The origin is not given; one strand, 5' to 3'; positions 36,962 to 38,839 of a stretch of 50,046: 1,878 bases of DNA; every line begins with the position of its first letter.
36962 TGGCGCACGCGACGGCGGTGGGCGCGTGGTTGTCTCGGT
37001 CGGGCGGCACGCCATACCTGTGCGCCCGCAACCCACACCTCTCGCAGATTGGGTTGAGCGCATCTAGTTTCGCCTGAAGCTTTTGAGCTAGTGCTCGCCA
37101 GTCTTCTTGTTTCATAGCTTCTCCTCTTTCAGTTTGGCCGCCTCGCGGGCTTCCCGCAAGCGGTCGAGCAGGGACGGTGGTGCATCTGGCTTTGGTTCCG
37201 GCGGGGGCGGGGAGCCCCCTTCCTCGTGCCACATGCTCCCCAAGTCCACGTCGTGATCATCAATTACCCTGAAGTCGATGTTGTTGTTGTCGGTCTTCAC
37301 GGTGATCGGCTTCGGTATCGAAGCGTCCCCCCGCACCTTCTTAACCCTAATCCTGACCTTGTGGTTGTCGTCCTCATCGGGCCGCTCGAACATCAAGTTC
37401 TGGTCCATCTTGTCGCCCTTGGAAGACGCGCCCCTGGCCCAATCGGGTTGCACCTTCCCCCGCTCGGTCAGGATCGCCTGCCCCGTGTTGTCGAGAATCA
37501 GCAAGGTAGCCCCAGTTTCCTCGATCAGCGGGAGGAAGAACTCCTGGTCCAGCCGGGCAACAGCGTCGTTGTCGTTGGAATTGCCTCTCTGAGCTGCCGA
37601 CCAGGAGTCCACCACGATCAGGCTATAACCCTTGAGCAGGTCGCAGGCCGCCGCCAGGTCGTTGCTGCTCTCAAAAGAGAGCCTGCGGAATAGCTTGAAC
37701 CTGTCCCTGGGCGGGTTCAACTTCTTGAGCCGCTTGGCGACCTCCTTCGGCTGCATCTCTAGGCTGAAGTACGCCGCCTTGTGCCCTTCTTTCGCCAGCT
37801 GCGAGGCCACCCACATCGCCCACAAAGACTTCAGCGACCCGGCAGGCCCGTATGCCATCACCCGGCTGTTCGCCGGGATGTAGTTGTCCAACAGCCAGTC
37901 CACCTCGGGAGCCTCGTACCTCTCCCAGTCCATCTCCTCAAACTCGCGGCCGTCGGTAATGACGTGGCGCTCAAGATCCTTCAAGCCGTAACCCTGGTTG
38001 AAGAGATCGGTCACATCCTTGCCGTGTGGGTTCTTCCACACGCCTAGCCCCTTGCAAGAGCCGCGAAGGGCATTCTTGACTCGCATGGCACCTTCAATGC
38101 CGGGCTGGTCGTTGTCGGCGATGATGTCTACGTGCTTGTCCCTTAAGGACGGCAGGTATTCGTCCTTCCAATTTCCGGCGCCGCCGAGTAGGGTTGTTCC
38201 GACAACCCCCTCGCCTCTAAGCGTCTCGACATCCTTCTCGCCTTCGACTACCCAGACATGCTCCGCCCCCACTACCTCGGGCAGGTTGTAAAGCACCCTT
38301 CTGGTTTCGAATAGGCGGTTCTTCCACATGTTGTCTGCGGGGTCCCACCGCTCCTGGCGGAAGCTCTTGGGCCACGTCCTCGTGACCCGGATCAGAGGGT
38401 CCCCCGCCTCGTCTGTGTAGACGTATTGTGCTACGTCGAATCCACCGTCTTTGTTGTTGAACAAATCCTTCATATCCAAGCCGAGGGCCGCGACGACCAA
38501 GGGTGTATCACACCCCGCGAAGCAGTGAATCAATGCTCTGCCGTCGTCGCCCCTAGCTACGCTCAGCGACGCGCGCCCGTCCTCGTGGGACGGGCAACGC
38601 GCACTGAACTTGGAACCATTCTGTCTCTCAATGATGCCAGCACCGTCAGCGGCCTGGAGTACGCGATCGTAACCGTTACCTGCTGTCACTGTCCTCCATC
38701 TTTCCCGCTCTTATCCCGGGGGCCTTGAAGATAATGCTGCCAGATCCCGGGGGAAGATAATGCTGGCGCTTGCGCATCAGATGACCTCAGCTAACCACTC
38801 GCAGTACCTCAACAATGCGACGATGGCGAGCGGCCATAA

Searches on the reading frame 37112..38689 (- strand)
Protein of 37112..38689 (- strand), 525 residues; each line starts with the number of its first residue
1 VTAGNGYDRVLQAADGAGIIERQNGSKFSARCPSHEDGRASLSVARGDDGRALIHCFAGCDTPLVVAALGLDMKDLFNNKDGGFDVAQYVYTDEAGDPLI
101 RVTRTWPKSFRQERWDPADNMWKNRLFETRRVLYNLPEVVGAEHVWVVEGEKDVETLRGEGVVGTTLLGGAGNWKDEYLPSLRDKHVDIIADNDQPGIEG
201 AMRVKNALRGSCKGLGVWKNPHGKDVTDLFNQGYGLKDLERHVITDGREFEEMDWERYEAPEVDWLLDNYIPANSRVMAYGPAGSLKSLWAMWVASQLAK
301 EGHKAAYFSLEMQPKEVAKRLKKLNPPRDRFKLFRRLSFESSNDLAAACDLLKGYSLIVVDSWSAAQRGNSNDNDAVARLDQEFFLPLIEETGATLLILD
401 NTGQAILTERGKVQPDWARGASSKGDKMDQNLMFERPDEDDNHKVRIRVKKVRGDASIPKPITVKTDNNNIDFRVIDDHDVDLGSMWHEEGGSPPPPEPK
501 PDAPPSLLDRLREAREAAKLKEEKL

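Call 73: find_encoding_contigs(protein=window:37112-38689:-, flank=10000, max_places=1)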
Protein window:37112-38689:- (525 aa): 4 contigs read that carry it; 1 place shown.
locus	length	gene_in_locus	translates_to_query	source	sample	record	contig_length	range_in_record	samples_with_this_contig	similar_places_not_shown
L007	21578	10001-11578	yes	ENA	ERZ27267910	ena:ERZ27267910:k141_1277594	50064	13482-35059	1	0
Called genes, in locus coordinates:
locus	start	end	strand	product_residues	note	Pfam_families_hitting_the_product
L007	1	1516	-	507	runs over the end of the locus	PF03237:Terminase_6N, PF04466:Terminase_3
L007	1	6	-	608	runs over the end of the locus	PF23899:SU10_portal, PF16510:P22_portal, PF23899:SU10_portal (weak)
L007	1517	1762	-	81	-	-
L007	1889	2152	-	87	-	-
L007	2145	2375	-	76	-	-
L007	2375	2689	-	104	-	-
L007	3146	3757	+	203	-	-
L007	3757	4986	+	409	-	PF07726:AAA_3 (weak), PF07728:AAA_5, PF00004:AAA (weak)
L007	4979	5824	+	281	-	PF23822:DUF7192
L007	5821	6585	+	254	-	-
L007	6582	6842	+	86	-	-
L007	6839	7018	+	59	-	-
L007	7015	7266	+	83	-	-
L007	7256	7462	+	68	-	-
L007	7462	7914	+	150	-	-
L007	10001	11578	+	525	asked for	PF13481:AAA_25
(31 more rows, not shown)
